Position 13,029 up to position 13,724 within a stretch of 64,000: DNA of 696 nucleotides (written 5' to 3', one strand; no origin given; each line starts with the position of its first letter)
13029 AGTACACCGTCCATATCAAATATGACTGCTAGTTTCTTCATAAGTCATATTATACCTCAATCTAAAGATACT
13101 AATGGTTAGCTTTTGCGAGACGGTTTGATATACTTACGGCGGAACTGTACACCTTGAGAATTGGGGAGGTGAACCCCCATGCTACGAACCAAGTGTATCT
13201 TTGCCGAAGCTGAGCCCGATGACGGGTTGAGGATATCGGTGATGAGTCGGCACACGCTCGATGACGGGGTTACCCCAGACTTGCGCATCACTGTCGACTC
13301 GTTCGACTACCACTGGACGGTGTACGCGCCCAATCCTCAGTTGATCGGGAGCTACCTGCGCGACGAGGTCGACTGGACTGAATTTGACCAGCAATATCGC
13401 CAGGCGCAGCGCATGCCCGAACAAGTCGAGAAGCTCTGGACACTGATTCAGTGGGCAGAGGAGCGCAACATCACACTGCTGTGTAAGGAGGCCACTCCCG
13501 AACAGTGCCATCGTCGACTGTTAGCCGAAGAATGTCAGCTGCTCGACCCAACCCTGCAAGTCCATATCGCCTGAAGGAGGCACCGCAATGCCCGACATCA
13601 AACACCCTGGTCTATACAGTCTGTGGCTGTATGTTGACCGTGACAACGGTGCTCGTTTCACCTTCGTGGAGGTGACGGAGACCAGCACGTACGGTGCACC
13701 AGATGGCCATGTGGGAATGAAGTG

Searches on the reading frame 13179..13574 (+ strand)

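Call 77: search_protein_families(library=pfam, proteins=[window:13179-13574:+], max_evalue=0.01)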
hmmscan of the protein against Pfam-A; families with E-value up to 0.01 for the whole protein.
window:13179-13574:+ (131 aa): 3 families
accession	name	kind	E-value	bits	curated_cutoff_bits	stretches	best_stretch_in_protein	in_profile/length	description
PF22751.1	DUF488-N3a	-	7.7e-16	58.9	27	1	3-117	2-112/118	Active DUF488-N3 subclade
PF04343.18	DUF488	-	2.7e-12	47.8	22.2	1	43-117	46-119/121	Domain of unknown function DUF488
PF22752.1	DUF488-N3i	-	5.6e-10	40.3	27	1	1-117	1-109/131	Inactive DUF488-N3 subclade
